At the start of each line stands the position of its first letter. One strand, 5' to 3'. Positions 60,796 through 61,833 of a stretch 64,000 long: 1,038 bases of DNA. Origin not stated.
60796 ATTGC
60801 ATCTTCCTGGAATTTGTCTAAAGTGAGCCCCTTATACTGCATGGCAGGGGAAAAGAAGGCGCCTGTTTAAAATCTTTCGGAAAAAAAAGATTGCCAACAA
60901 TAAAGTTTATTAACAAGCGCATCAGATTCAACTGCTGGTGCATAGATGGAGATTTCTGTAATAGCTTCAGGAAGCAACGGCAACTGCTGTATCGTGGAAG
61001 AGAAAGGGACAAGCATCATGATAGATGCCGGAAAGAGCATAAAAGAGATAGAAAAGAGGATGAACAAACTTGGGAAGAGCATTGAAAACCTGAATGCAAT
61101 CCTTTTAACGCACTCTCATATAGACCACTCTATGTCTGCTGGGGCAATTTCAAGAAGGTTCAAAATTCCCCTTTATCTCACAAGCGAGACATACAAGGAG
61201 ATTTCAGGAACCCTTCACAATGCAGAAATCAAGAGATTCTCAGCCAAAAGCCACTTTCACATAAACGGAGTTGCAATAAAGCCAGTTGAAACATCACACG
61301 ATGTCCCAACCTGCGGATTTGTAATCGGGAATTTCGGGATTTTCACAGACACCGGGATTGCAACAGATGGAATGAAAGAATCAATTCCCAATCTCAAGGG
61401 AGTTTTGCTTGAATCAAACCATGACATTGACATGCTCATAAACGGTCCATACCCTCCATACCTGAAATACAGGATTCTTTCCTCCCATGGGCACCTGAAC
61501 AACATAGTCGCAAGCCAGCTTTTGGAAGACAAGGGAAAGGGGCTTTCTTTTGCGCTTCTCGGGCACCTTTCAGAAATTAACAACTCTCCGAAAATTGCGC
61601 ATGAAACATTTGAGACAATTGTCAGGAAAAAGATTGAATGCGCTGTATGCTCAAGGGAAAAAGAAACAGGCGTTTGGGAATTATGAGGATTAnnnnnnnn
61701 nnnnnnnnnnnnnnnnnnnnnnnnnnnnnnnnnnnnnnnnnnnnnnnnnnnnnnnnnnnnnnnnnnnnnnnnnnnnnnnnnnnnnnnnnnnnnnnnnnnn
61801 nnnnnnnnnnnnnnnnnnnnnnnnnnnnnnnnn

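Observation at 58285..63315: Two otherwise unrelated proteins end with the same 23-residue C-terminal peptide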

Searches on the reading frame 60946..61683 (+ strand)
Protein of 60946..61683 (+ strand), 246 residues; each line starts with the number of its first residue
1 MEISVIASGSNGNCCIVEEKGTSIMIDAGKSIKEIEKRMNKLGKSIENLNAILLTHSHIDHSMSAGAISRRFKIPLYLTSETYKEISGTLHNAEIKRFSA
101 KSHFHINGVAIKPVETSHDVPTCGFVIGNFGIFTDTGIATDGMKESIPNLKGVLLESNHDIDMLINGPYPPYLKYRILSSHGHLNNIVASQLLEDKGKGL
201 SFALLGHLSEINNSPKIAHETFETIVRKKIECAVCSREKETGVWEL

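Call 3: search_protein_families(library=pfam, proteins=[window:60946-61683:+], max_evalue=1)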
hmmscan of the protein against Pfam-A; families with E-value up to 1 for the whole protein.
window:60946-61683:+ (246 aa): 6 families
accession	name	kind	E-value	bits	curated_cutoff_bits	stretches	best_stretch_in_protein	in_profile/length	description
PF00753.33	Lactamase_B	-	1.2e-14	55.1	22.7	1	10-122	4-114/196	Metallo-beta-lactamase superfamily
PF12706.13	Lactamase_B_2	-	6.9e-13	49.1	27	1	23-197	2-191/200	Beta-lactamase superfamily domain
PF13483.12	Lactamase_B_3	-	0.00016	22.1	24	1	12-121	7-85/160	Beta-lactamase superfamily domain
PF16661.11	Lactamase_B_6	-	0.0019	18.1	27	1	17-72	2-59/193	Metallo-beta-lactamase superfamily domain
PF10750.14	DUF2536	-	0.013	15.8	27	1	30-65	18-50/68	Protein of unknown function (DUF2536)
PF23023.1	Anti-Pycsar_Apyc1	-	0.014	15.3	50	1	11-74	19-79/250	Anti-Pycsar protein Apyc1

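Call 26: find_homologous_proteins(query=window:60946-61683:+)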
Query window:60946-61683:+ (246 aa): 2145 proteins with E <= 0.001 among 2438 candidates; the best 120 are listed.
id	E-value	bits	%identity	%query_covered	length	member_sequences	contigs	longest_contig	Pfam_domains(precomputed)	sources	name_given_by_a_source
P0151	2.8e-159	546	100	100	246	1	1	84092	PF12706.14,PF23023.2,PF00753.34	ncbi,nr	ncbi:MAG: MBL fold metallo-hydrolase [Candidatus Woesearchaeota archaeon]|nr:MBL fold metallo-hydrol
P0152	1.8e-109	383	68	100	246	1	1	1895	PF12706.14,PF16661.12,PF23023.2,PF00753.34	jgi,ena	-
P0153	2.1e-105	370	66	100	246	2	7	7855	PF12706.14,PF23023.2,PF00753.34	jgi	jgi:phosphoribosyl 1,2-cyclic phosphodiesterase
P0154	8.7e-104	364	65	100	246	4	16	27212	PF12706.14,PF16661.12,PF23023.2,PF00753.34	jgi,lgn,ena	-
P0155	3.5e-99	349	64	100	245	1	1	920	PF12706.14,PF23023.2,PF00753.34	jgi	jgi:phosphoribosyl 1,2-cyclic phosphodiesterase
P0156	1.3e-96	341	62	100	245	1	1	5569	PF12706.14,PF23023.2,PF00753.34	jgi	jgi:phosphoribosyl 1,2-cyclic phosphodiesterase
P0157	2.5e-96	340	60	100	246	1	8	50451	PF12706.14,PF16661.12,PF23023.2,PF00753.34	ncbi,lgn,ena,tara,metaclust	tara:strand:+ start:8172 stop:8912 length:741 start_codon:yes stop_codon:yes gene_type:complete|meta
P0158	2.5e-96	340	63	100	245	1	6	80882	PF12706.14,PF23023.2,PF00753.34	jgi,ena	jgi:phosphoribosyl 1,2-cyclic phosphodiesterase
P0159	2.9e-96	340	62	100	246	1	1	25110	PF12706.14,PF23023.2,PF00753.34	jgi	jgi:phosphoribosyl 1,2-cyclic phosphodiesterase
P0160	3.7e-96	339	64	100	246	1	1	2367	PF12706.14,PF16661.12,PF23023.2,PF13483.13,PF00753.34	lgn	-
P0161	1.5e-95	337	60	100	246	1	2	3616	PF12706.14,PF23023.2,PF00753.34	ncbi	-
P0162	2.9e-95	336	61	100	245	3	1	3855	PF12706.14,PF23023.2,PF13483.13,PF00753.34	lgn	-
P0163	3.1e-95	336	62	100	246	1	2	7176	PF12706.14,PF23023.2,PF13483.13,PF00753.34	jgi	jgi:phosphoribosyl 1,2-cyclic phosphodiesterase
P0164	6.1e-95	335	61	100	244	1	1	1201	PF12706.14,PF16661.12,PF23023.2,PF13483.13,PF00753.34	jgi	-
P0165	6.1e-95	335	61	100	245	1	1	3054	PF12706.14,PF23023.2,PF00753.34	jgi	jgi:phosphoribosyl 1,2-cyclic phosphodiesterase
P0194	1.8e-91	324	59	100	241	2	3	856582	PF12706.14,PF23023.2,PF00753.34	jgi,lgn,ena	jgi:phosphoribosyl 1,2-cyclic phosphodiesterase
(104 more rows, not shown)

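Call 28: find_encoding_contigs(protein=P0154, flank=6000, max_places=3)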
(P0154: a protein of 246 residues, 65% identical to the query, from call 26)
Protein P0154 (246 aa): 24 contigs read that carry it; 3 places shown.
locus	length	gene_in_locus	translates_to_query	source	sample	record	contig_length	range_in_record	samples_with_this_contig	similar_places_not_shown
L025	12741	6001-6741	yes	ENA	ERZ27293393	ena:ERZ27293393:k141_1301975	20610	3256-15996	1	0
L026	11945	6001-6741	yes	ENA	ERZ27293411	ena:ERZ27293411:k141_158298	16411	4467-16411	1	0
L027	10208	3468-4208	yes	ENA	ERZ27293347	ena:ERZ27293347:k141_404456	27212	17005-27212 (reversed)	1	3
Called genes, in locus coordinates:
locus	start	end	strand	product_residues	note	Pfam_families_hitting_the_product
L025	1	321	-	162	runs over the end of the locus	PF05168:HEPN (weak)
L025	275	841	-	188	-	PF01909:NTP_transf_2 (weak), PF18765:Polbeta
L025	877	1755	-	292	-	PF26553:PDDEXK_19, PF01381:HTH_3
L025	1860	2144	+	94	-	-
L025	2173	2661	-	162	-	-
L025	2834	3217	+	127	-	-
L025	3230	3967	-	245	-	PF12973:Cupin_7 (faint), PF00190:Cupin_1 (faint), PF02041:Auxin_BP (faint), PF11699:CENP-C_C (faint), PF02311:AraC_binding (weak), PF07883:Cupin_2, PF01050:MannoseP_isomer (weak), PF07883:Cupin_2, +3 more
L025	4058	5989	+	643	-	PF00270:DEAD, PF04851:ResIII, PF20720:nSTAND3 (faint), PF22527:DEXQc_Suv3 (weak), PF00271:Helicase_C (faint), PF08148:DSHCT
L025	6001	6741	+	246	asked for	PF00753:Lactamase_B, PF23023:Anti-Pycsar_Apyc1, PF16661:Lactamase_B_6 (weak), PF12706:Lactamase_B_2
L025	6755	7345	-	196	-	PF01949:Endo_dU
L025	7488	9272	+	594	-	PF13522:GATase_6, PF13537:GATase_7, PF01380:SIS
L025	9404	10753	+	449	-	PF02878:PGM_PMM_I, PF02879:PGM_PMM_II, PF02880:PGM_PMM_III, PF00408:PGM_PMM_IV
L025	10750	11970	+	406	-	PF00483:NTP_transferase, PF12804:NTP_transf_3 (weak), PF25084:LbH_EIF2B (weak), PF00132:Hexapep, PF25084:LbH_EIF2B, PF00132:Hexapep, PF14602:Hexapep_2, PF25087:GMPPB_C, +1 more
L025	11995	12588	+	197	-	PF13489:Methyltransf_23 (weak), PF13649:Methyltransf_25, PF13847:Methyltransf_31, PF08241:Methyltransf_11 (weak), PF08242:Methyltransf_12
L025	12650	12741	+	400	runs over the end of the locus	PF07690:MFS_1, PF12832:MFS_1_like (faint), PF07690:MFS_1, PF00083:Sugar_tr (weak)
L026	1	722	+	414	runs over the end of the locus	PF01411:tRNA-synt_2c, PF07973:tRNA_SAD, PF02272:DHHA1 (faint)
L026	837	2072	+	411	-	PF00082:Peptidase_S8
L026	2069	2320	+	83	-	-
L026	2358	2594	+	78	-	-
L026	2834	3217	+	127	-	-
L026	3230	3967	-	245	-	PF12973:Cupin_7 (faint), PF00190:Cupin_1 (faint), PF02041:Auxin_BP (faint), PF11699:CENP-C_C (faint), PF02311:AraC_binding (weak), PF07883:Cupin_2, PF01050:MannoseP_isomer (weak), PF07883:Cupin_2, +3 more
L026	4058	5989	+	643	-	PF00270:DEAD, PF04851:ResIII, PF20720:nSTAND3 (faint), PF22527:DEXQc_Suv3 (weak), PF00271:Helicase_C (faint), PF08148:DSHCT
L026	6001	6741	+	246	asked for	PF00753:Lactamase_B, PF23023:Anti-Pycsar_Apyc1, PF16661:Lactamase_B_6 (weak), PF12706:Lactamase_B_2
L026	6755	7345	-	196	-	PF01949:Endo_dU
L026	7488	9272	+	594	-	PF13522:GATase_6, PF13537:GATase_7, PF01380:SIS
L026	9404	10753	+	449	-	PF02878:PGM_PMM_I, PF02879:PGM_PMM_II, PF02880:PGM_PMM_III, PF00408:PGM_PMM_IV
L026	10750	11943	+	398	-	?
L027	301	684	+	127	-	-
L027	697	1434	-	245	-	PF12973:Cupin_7 (faint), PF00190:Cupin_1 (faint), PF02041:Auxin_BP (faint), PF11699:CENP-C_C (faint), PF02311:AraC_binding (weak), PF07883:Cupin_2, PF01050:MannoseP_isomer (weak), PF07883:Cupin_2, +3 more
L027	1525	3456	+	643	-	PF00270:DEAD, PF04851:ResIII, PF20720:nSTAND3 (faint), PF22527:DEXQc_Suv3 (weak), PF00271:Helicase_C (faint), PF08148:DSHCT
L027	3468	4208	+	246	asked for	PF00753:Lactamase_B, PF23023:Anti-Pycsar_Apyc1, PF16661:Lactamase_B_6 (weak), PF12706:Lactamase_B_2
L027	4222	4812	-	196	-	PF01949:Endo_dU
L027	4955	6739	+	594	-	PF13522:GATase_6, PF13537:GATase_7, PF01380:SIS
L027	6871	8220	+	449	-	PF02878:PGM_PMM_I, PF02879:PGM_PMM_II, PF02880:PGM_PMM_III, PF00408:PGM_PMM_IV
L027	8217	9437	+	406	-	PF00483:NTP_transferase, PF12804:NTP_transf_3 (weak), PF25084:LbH_EIF2B (weak), PF00132:Hexapep, PF25084:LbH_EIF2B, PF00132:Hexapep, PF14602:Hexapep_2, PF25087:GMPPB_C, +1 more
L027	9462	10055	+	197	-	PF13489:Methyltransf_23 (weak), PF13649:Methyltransf_25, PF13847:Methyltransf_31, PF08241:Methyltransf_11 (weak), PF08242:Methyltransf_12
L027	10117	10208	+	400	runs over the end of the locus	PF07690:MFS_1, PF12832:MFS_1_like (faint), PF07690:MFS_1, PF00083:Sugar_tr (weak)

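Call 29: find_encoding_contigs(protein=P0194, flank=6000, max_places=2)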
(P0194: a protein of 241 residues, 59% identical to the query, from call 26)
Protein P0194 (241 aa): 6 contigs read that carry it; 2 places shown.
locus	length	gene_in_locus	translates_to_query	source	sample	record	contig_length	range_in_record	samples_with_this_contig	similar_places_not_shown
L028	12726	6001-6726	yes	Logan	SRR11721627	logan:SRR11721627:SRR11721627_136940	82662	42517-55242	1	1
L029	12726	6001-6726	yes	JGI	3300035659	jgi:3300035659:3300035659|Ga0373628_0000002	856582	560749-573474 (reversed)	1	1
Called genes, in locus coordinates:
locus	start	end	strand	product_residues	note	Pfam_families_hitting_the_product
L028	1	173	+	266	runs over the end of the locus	PF10418:DHODB_Fe-S_bind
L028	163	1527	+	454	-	PF14691:Fer4_20, PF01262:AlaDh_PNT_C (faint), PF13738:Pyr_redox_3 (faint), PF00070:Pyr_redox (faint), PF01266:DAO (faint), PF07992:Pyr_redox_2, PF13450:NAD_binding_8 (weak)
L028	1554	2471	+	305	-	PF00070:Pyr_redox (faint), PF00890:FAD_binding_2 (faint), PF01266:DAO (faint), PF03486:HI0933_like (faint), PF07992:Pyr_redox_2, PF12831:FAD_oxidored (weak), PF13450:NAD_binding_8 (faint), PF13738:Pyr_redox_3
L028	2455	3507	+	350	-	PF00723:Glyco_hydro_15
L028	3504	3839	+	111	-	PF02805:Ada_Zn_binding (weak)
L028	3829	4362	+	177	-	PF01936:NYN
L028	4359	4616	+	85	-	-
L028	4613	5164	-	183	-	PF02525:Flavodoxin_2, PF03358:FMN_red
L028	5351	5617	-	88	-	-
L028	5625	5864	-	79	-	PF10884:DUF2683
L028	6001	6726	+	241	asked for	PF00753:Lactamase_B, PF23023:Anti-Pycsar_Apyc1, PF12706:Lactamase_B_2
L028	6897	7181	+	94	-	-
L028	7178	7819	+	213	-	-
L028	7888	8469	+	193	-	-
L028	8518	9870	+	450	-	-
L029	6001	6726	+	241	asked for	PF00753:Lactamase_B, PF23023:Anti-Pycsar_Apyc1, PF12706:Lactamase_B_2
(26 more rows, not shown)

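Call 32: find_encoding_contigs(protein=P0153, flank=5000, max_places=2)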
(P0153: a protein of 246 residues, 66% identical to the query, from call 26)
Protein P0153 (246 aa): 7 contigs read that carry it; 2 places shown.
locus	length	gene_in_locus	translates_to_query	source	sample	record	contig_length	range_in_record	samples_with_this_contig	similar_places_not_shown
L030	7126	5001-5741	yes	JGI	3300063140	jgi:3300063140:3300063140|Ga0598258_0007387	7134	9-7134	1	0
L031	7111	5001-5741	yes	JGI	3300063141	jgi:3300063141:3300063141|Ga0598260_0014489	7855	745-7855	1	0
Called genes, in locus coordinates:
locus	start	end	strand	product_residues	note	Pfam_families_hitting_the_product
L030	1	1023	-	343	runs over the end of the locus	?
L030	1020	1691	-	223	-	PF00702:Hydrolase, PF13419:HAD_2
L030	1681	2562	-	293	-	PF26553:PDDEXK_19, PF01381:HTH_3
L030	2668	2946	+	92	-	-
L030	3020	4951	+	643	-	PF00270:DEAD, PF04851:ResIII, PF22527:DEXQc_Suv3 (weak), PF00271:Helicase_C (faint), PF08148:DSHCT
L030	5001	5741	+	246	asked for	PF00753:Lactamase_B, PF23023:Anti-Pycsar_Apyc1, PF12706:Lactamase_B_2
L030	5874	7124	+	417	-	?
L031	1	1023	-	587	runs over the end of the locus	PF00037:Fer4, PF12837:Fer4_6 (weak), PF02463:SMC_N (weak), PF00005:ABC_tran, PF13304:AAA_21 (faint), PF00005:ABC_tran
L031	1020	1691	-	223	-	PF00702:Hydrolase, PF13419:HAD_2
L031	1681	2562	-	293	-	PF26553:PDDEXK_19, PF01381:HTH_3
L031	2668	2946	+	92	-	-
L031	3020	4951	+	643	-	PF00270:DEAD, PF04851:ResIII, PF22527:DEXQc_Suv3 (weak), PF00271:Helicase_C (faint), PF08148:DSHCT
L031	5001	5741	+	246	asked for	PF00753:Lactamase_B, PF23023:Anti-Pycsar_Apyc1, PF12706:Lactamase_B_2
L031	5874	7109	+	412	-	?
